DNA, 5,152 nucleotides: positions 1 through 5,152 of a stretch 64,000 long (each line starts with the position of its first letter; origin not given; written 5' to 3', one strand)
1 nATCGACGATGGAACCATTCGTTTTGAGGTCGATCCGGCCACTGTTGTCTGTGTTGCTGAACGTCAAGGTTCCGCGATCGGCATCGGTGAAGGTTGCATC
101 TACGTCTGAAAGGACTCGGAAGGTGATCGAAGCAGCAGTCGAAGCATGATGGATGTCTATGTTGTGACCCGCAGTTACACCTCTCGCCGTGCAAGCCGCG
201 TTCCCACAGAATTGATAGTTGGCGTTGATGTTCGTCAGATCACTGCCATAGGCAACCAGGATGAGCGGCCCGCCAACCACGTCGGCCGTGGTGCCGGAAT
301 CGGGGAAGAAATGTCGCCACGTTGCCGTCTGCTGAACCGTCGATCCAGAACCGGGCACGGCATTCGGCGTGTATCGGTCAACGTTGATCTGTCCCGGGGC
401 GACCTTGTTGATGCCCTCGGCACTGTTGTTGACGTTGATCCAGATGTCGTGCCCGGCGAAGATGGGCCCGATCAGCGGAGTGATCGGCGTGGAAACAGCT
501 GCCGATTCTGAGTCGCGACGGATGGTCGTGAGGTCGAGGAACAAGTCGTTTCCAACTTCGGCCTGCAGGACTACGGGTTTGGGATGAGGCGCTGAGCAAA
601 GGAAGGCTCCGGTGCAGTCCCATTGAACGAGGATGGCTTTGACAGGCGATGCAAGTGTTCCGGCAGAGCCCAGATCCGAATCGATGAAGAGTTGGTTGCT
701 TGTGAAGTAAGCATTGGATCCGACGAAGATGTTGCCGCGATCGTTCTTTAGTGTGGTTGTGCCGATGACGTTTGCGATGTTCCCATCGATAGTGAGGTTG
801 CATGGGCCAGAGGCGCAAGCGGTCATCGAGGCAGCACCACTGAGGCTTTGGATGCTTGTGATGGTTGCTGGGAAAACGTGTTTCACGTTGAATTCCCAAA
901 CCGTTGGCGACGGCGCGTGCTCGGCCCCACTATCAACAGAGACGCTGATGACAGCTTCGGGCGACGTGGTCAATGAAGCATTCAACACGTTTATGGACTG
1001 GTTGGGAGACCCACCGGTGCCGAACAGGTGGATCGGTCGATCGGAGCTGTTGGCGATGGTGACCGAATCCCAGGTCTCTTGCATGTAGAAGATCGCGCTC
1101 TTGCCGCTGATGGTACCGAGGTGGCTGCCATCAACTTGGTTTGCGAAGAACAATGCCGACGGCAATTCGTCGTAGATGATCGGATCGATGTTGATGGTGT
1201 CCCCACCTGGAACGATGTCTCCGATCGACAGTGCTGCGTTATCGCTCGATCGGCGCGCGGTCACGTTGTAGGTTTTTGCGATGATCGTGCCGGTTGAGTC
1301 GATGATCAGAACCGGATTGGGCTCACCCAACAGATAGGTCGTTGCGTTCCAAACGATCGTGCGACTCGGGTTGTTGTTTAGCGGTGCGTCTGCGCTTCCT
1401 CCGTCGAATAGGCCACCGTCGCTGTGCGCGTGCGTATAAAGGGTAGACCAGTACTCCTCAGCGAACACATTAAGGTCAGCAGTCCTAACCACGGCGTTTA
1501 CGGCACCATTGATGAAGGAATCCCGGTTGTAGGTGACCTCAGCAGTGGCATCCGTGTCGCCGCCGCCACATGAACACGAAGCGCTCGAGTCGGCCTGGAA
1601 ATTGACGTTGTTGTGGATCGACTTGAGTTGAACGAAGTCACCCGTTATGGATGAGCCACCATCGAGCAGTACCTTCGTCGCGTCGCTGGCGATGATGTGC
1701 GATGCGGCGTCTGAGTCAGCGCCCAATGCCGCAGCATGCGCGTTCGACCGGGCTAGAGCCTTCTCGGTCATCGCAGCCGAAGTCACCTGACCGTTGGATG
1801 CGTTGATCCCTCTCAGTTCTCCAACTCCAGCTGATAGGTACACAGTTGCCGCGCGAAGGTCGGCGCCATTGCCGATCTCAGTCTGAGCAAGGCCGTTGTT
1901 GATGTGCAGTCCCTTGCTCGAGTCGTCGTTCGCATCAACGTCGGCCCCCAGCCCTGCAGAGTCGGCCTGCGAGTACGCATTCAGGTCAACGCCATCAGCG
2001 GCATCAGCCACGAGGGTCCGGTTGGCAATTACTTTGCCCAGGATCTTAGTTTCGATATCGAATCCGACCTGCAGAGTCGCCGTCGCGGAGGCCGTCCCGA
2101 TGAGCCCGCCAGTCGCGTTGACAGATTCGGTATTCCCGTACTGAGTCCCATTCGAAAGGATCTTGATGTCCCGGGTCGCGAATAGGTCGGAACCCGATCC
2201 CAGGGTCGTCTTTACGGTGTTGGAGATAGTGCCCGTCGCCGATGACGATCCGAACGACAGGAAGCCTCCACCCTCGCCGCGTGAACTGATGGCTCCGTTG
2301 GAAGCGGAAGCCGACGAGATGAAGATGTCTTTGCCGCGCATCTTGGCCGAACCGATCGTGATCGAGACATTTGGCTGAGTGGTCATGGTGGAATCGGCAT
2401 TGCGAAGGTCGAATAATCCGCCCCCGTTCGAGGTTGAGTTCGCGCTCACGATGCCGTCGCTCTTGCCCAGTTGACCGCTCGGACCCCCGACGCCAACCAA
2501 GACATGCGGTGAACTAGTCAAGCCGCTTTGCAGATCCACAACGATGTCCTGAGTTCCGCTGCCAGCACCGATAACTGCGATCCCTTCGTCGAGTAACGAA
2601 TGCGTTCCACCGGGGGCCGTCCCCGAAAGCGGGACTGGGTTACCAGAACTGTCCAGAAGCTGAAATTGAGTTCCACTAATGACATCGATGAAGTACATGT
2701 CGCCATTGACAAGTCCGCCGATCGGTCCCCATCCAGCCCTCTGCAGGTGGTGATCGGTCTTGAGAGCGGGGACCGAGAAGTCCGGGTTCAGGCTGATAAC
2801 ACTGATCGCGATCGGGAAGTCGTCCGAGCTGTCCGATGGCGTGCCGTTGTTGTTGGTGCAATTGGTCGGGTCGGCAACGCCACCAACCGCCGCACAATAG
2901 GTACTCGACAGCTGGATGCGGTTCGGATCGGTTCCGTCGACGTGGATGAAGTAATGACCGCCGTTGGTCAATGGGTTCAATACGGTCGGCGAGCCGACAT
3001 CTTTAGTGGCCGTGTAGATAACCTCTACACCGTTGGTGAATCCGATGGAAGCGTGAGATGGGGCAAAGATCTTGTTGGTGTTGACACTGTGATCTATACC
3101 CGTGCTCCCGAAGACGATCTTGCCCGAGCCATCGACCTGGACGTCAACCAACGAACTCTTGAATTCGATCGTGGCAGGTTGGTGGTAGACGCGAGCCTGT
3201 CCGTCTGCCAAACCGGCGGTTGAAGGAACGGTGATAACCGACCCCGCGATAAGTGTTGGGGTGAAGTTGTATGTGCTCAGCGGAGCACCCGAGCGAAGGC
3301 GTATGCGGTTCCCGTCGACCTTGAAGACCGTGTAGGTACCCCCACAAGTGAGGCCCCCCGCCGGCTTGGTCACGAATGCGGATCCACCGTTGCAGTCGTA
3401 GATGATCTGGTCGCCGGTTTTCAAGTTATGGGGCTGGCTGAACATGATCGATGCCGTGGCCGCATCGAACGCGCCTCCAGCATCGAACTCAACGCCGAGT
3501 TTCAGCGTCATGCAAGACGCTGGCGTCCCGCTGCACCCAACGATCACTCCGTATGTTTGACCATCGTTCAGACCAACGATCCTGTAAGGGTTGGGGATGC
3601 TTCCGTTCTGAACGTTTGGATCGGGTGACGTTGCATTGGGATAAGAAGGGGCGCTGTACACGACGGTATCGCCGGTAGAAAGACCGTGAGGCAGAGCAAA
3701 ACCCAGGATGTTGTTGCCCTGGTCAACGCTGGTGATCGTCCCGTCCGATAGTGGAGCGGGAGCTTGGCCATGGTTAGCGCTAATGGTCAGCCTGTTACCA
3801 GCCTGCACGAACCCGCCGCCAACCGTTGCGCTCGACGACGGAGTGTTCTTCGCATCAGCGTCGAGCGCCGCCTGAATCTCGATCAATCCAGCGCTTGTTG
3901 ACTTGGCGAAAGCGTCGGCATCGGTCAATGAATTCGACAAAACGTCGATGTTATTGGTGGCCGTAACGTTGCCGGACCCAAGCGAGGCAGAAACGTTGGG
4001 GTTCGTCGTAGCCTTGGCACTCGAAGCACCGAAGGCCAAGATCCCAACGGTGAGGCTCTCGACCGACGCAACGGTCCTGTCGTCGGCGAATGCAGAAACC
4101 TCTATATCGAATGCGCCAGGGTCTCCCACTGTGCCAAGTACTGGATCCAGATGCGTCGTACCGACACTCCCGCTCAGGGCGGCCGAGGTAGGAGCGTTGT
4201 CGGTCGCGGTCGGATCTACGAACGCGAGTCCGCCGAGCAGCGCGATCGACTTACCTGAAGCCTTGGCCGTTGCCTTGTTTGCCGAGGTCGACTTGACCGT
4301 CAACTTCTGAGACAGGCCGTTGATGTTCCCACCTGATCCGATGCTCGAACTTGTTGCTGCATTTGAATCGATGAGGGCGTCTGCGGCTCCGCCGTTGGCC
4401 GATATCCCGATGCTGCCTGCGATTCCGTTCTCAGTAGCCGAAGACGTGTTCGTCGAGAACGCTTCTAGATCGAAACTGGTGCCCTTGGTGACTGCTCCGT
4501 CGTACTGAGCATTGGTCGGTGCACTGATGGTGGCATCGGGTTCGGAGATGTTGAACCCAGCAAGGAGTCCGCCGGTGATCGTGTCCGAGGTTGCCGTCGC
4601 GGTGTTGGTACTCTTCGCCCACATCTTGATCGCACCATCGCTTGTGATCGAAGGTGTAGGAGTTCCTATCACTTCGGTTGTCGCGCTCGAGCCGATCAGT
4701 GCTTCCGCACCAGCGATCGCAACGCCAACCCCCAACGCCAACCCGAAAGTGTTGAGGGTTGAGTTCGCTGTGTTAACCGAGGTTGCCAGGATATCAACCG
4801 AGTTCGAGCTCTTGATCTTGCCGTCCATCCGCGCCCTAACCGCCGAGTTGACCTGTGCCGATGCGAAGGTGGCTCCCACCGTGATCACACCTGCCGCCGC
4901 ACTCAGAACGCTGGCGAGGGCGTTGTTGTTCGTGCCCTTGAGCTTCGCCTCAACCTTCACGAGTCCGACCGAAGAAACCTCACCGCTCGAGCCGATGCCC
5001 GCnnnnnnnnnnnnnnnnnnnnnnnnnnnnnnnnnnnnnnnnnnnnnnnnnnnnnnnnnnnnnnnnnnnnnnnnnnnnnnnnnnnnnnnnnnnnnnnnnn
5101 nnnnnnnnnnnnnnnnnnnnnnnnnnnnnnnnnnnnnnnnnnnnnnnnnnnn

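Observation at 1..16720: A gene of more than 16.7 kb (over 5,570 codons) is invisible in the ORF track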

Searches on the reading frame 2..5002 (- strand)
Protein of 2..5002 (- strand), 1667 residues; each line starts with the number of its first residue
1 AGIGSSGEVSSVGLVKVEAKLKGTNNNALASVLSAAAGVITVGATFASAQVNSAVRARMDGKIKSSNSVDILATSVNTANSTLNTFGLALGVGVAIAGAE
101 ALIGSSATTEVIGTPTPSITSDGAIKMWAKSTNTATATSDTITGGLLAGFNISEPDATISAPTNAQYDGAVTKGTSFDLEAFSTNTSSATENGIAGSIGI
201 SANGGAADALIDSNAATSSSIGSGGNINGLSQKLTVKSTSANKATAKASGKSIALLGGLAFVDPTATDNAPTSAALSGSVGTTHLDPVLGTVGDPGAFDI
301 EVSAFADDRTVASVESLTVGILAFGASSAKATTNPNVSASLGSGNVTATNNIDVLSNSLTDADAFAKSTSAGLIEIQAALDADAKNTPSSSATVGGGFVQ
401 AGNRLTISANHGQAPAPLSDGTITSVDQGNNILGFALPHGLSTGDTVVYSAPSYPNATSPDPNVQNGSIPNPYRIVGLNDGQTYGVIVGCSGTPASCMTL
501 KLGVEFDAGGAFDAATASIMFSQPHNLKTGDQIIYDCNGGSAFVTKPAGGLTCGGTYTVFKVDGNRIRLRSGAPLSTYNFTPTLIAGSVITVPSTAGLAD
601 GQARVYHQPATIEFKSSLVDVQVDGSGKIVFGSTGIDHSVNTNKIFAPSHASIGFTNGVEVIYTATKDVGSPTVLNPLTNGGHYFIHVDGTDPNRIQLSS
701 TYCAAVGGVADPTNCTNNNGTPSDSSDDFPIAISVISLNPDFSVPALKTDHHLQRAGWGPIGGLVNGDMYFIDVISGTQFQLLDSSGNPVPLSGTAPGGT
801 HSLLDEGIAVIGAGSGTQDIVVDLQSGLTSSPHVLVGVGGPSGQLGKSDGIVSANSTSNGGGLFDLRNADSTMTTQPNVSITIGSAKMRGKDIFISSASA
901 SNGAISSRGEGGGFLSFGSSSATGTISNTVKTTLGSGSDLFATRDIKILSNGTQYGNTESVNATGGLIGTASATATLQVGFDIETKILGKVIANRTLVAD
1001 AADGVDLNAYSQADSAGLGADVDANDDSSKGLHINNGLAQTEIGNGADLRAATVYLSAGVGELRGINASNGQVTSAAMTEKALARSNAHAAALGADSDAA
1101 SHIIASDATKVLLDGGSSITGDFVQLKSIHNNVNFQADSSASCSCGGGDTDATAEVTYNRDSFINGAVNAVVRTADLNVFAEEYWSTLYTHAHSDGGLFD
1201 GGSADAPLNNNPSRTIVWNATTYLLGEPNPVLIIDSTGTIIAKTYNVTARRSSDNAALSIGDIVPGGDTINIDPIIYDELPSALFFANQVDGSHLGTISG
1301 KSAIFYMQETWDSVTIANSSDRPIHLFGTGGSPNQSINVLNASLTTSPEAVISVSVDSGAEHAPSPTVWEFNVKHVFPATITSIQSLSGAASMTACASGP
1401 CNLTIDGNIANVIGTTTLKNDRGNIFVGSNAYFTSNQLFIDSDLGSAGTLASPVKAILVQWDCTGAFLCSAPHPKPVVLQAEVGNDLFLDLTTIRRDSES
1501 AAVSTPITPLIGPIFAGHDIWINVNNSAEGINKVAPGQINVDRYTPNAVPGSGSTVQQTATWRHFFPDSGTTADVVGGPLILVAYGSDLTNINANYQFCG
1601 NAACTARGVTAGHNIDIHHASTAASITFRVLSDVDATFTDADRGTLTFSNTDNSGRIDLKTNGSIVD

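Call 5: search_protein_families(library=pfam, proteins=[window:2-4762:-], max_evalue=0.01)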
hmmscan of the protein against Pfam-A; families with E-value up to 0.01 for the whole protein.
window:2-4762:- (1587 aa): 0 families

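Call 6: search_protein_families(library=ncbifam, proteins=[window:2-4762:-], max_evalue=0.01)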
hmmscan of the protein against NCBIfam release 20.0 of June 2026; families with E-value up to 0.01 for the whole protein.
window:2-4762:- (1587 aa): 0 families

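Call 9: find_homologous_proteins(query=window:2-3901:-)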
Query window:2-3901:- (1300 aa): 10 proteins with E <= 0.001 among 8000 candidates.
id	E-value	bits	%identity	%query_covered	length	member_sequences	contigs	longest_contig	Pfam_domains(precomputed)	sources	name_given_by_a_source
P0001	2.7e-287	974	53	75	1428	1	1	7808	-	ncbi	-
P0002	7.8e-213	728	40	89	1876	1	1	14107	-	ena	-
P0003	1.0e-172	595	44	61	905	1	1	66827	-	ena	-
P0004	2.9e-154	534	49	48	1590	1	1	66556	PF02839.20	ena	-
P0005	6.4e-68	248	45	27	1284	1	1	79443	-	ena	-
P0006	2.0e-63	233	34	54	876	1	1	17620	-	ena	-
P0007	3.4e-59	219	29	60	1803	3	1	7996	-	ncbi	-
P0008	5.7e-59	218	30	94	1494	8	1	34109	-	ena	-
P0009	9.0e-59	217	31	64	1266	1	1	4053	-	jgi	jgi:hypothetical protein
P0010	4.2e-5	40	31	34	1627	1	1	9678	-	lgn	-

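Call 10: find_encoding_contigs(protein=P0004, flank=10000, max_places=3)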
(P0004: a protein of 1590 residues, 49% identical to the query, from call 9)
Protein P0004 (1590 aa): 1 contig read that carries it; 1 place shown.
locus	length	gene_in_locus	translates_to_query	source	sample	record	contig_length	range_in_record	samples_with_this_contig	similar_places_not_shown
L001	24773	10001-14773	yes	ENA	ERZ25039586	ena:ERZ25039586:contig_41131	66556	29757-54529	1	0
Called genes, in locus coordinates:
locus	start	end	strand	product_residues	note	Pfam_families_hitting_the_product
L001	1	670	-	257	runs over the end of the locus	-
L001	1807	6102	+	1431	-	PF07610:DUF1573 (weak), PF15780:ASH, PF22073:Cep192_D4 (faint), PF22544:HYDIN_VesB_CFA65-like_Ig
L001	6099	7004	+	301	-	-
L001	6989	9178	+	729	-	-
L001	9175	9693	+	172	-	-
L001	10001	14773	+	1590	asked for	PF02839:CBM_5_12 (weak)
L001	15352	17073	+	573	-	-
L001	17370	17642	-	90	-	-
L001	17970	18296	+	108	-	-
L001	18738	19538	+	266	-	-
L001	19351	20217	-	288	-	PF00067:p450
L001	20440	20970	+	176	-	PF00106:adh_short, PF13561:adh_short_C2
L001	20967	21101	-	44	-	-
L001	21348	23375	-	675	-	PF00106:adh_short, PF08659:KR, PF13561:adh_short_C2, PF00067:p450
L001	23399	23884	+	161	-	PF13669:Glyoxalase_4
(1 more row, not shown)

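Call 11: find_encoding_contigs(protein=P0003, flank=10000, max_places=3)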
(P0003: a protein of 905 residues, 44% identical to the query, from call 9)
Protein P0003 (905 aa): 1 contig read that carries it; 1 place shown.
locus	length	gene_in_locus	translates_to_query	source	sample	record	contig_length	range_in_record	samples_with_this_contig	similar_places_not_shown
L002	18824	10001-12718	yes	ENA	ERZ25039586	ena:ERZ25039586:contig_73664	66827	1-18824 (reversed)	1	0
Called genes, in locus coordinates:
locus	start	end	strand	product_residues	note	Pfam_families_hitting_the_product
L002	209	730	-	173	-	PF02803:Thiolase_C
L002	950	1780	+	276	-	-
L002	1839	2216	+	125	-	-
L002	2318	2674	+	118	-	PF01740:STAS, PF13466:STAS_2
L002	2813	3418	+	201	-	PF00583:Acetyltransf_1, PF13508:Acetyltransf_7 (faint), PF08445:FR47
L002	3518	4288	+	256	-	PF00378:ECH_1, PF16113:ECH_2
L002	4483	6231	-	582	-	PF00072:Response_reg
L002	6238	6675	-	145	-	PF04073:tRNA_edit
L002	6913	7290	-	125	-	PF07883:Cupin_2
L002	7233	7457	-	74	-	-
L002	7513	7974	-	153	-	-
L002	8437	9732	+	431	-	PF00884:Sulfatase (weak)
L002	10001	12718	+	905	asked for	-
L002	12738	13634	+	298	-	-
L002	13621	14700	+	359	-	-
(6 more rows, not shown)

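Call 14: find_encoding_contigs(protein=P0001, flank=10000, max_places=3)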
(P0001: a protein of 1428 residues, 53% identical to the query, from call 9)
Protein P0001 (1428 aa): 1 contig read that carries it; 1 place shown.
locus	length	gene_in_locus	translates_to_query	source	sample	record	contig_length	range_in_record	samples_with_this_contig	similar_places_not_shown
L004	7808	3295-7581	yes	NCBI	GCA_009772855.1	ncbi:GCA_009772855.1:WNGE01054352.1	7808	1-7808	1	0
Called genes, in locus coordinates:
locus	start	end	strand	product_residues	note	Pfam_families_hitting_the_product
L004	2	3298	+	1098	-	?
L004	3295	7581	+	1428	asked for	-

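Call 29: search_solved_structures(query=window:2-5002:-, max_evalue=1)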
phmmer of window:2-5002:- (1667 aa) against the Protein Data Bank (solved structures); distinct sequences matched with E-value up to 1: 0.

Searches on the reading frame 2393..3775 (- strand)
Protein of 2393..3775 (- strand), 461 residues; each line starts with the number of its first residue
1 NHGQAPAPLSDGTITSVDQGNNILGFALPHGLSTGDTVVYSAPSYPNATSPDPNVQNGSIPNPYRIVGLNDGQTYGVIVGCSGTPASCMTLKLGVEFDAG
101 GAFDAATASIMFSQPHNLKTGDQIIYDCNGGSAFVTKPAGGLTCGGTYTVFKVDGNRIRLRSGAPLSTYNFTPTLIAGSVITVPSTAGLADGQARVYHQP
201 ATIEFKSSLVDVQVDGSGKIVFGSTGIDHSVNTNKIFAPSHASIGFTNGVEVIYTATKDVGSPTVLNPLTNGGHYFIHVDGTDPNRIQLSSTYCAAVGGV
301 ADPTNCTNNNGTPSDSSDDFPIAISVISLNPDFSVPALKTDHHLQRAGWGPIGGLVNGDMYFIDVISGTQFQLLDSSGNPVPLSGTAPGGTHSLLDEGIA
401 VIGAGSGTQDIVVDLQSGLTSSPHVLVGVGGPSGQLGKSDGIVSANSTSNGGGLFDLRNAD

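Call 57: search_protein_families(library=pfam, proteins=[window:2393-3775:-], max_evalue=1)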
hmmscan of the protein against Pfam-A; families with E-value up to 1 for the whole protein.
window:2393-3775:- (461 aa): 1 family
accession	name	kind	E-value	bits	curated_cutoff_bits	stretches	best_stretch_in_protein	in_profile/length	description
PF08805.16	PilS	-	0.13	12.7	22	1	238-309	64-128/138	PilS N terminal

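Call 79: search_solved_structures(query=window:2393-3775:-, max_evalue=5)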
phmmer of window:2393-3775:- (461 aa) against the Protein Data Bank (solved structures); distinct sequences matched with E-value up to 5: 2.
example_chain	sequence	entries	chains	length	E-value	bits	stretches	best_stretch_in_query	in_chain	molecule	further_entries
6z0p_A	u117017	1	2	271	0.91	11.4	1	367-420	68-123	BceF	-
3cgm_A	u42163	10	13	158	1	11.3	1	364-434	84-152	Peptidyl-prolyl cis-trans isomerase | Peptidyl-prolyl cis-trans isomerase SlyD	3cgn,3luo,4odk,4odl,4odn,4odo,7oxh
